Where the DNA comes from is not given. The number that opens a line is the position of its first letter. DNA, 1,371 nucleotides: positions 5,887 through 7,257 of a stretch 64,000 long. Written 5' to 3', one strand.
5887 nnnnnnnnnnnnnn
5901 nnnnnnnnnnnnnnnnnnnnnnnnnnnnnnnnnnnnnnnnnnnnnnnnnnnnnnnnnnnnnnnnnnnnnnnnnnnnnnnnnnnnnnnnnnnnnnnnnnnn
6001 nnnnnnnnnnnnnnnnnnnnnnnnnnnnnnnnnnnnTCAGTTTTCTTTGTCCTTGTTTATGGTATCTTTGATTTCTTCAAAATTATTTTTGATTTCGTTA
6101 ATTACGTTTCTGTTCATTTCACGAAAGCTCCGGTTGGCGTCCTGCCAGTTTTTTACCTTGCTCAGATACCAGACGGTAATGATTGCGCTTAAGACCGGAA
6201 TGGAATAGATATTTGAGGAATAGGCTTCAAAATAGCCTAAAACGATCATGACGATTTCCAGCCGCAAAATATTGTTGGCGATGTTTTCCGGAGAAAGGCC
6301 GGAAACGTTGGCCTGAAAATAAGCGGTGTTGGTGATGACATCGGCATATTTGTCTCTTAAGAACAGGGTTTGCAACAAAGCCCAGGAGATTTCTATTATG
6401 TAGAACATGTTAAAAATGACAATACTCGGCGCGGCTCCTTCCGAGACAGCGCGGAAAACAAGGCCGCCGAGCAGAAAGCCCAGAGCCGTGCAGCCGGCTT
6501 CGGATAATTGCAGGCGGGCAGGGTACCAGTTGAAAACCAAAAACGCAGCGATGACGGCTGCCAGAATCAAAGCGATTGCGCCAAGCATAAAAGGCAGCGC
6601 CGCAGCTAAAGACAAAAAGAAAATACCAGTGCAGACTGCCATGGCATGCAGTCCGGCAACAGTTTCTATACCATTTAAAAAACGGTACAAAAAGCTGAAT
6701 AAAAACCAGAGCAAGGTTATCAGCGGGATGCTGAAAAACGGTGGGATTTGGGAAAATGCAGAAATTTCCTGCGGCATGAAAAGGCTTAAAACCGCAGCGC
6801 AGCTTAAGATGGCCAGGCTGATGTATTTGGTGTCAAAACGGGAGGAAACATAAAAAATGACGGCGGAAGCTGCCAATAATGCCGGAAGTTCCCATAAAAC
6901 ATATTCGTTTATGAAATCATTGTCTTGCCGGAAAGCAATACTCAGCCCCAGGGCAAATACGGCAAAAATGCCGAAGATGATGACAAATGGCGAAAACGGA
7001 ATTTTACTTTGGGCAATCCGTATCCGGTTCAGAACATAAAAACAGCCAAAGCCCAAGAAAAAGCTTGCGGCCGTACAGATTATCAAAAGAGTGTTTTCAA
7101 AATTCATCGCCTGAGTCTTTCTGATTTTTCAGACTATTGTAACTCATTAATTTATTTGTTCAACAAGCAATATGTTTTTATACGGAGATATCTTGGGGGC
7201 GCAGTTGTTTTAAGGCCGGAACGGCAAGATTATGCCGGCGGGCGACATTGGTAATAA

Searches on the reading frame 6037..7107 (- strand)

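Call 67: search_protein_families(library=pfam, proteins=[window:6037-7107:-], max_evalue=0.001)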
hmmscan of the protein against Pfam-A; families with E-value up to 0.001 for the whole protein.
window:6037-7107:- (356 aa): 1 family
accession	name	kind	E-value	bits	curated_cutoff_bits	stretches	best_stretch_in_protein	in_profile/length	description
PF00953.26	Glycos_transf_4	-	5.4e-09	36.7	27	1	108-218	55-157/160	Glycosyl transferase family 4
